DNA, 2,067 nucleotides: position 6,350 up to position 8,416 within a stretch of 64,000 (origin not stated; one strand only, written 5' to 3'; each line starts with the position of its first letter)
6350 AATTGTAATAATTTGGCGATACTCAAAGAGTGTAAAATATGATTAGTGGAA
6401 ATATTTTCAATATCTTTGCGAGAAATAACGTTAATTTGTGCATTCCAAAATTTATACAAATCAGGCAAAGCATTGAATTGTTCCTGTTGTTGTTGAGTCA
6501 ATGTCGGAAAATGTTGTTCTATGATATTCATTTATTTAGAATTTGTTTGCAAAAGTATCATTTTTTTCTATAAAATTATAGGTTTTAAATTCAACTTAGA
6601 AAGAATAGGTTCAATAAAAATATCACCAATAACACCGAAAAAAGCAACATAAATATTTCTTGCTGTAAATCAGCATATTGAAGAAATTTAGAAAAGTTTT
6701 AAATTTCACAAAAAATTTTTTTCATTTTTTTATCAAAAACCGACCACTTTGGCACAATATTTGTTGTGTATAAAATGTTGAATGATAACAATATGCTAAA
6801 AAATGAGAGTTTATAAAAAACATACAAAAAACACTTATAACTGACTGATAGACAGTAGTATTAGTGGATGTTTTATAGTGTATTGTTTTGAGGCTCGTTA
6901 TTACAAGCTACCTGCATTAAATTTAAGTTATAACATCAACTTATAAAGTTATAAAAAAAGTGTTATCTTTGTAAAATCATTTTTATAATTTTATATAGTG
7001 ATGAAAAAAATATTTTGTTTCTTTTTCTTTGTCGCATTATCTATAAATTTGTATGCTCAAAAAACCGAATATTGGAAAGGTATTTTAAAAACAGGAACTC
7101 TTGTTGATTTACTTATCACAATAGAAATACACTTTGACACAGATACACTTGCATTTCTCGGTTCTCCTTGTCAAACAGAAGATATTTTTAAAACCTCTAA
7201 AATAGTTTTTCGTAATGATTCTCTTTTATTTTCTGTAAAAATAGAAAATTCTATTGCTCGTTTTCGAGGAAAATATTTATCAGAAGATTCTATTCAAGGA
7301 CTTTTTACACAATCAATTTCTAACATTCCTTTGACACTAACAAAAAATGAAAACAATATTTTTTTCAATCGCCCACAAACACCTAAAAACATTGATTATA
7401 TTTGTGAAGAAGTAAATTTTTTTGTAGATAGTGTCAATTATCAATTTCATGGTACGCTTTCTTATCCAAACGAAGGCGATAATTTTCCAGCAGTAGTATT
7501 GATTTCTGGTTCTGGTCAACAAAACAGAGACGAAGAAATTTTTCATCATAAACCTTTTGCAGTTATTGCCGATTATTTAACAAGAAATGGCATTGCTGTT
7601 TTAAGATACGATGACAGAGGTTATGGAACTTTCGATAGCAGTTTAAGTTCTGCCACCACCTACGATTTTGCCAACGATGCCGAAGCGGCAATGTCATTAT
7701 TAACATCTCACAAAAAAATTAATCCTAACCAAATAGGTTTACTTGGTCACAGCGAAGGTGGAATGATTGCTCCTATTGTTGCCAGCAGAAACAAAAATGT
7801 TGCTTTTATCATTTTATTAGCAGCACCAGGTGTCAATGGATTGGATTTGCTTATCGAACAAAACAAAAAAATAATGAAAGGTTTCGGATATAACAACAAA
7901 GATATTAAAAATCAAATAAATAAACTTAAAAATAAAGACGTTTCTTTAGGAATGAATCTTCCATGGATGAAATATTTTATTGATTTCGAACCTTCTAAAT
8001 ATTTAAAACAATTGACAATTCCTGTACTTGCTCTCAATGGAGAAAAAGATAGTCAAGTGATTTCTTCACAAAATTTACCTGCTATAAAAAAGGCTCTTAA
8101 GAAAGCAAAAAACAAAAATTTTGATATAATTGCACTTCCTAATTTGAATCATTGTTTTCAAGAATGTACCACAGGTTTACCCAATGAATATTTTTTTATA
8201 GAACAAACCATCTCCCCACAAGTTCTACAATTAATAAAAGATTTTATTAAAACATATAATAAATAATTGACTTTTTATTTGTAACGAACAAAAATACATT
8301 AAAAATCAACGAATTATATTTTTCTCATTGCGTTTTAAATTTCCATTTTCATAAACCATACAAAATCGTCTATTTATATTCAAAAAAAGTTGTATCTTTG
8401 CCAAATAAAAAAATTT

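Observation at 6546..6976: Seven-copy modular repeat family confined to intergenic gaps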

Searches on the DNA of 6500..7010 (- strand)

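Call 47: search_rna_families(source=window, start=6500, end=7010, threshold=evalue, max_evalue=10)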
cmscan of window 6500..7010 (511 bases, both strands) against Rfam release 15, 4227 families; matches with E-value up to 10: 2.
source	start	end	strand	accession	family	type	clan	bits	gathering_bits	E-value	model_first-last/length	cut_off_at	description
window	6795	6874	+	RF02844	RefA9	Gene; antisense;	-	19.2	49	2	1-64/64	no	Enterococcus sRNA A9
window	6776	6829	+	RF01588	snoR13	Gene; snRNA; snoRNA; CD-box;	-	18.7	60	4.8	1-105/105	no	small nucleolar RNA snoR13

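Call 48: search_dna_similar(query=window:6540-6980:-, collection=plasmids, mode=distant, max_evalue=0.01)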
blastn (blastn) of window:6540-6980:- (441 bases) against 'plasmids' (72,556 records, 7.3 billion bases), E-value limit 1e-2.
No match.

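Call 49: search_dna_similar(query=window:6540-6980:-, collection=phages, mode=distant, max_evalue=0.01)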
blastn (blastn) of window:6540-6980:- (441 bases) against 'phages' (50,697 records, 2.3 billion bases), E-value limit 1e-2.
No match.
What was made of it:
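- Tried and rejected: Other collections. blastn against plasmids and phages found nothing (calls 48, 49).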

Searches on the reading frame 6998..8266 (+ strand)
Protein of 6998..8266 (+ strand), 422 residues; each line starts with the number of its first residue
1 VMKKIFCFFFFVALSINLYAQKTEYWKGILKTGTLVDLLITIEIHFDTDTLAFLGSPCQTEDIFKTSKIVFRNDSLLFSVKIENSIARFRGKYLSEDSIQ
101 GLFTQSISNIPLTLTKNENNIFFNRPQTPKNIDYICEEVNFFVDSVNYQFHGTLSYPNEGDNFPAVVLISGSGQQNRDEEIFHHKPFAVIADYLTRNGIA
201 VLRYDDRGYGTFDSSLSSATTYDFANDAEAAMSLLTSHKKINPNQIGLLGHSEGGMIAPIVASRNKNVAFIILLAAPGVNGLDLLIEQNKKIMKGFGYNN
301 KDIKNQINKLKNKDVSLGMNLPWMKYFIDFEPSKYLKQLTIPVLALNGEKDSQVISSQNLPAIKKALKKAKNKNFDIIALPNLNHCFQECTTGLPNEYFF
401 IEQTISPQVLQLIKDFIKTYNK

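Call 15: search_protein_families(library=ncbifam, proteins=[window:6998-8266:+])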
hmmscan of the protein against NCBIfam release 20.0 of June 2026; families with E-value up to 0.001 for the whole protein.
window:6998-8266:+ (422 aa): 12 families
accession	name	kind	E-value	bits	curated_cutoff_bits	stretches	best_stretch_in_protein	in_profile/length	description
NF041096.1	esterase_EstD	equivalog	1.6e-48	165.8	600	1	121-419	122-419/421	esterase EstD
TIGR03100.1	hydr1_PEP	hypoth_equivalog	4.9e-07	29.3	168.45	1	165-274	28-130/274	hydrolase 1, exosortase A system-associated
NF050089.1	i_nPHAscl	equivalog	6.8e-07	28.6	300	0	198-307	44-150/288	intracellular short-chain-length polyhydroxyalkanoate depolymerase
NF052610.1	macro_16_ester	equivalog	7.5e-07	28.8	420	1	164-294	24-147/281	alpha/beta fold macrolide esterase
TIGR02427.1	protocat_pcaD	equivalog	1.2e-06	28.1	255.85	1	197-274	38-110/251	3-oxoadipate enol-lactonase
NF041759.1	mac_hydro_EstT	equivalog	1.3e-06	27.8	450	1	163-277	22-127/278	macrolide hydrolase EstT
NF047920.1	lactonase_UilS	equivalog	1.4e-06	28.2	400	1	153-272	14-126/285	UilS family quorum-quenching N-acyl-homoserine lactonase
NF010127.0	PRK13604.1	equivalog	3.1e-06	26.7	529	1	186-373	52-234/307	acyl transferase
NF052253.1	transferase_LuxD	equivalog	4.2e-06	26.3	420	1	186-377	44-230/293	fatty acid reductase transferase subunit LuxD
NF053684.1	esterase_mleBCA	exception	1.8e-05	24.1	570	1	164-281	24-131/281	BCA family alpha/beta fold macrolide esterase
NF053693.1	esterase_mleCBF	exception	6e-05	22.6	564.5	1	164-282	24-132/279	CBF family alpha/beta fold macrolide esterase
NF051488.1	bifunc_PcaDC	exception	0.00041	19.6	390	0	194-265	35-99/375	bifunctional 3-oxoadipate enol-lactonase/4-carboxymuconolactone decarboxylase PcaDC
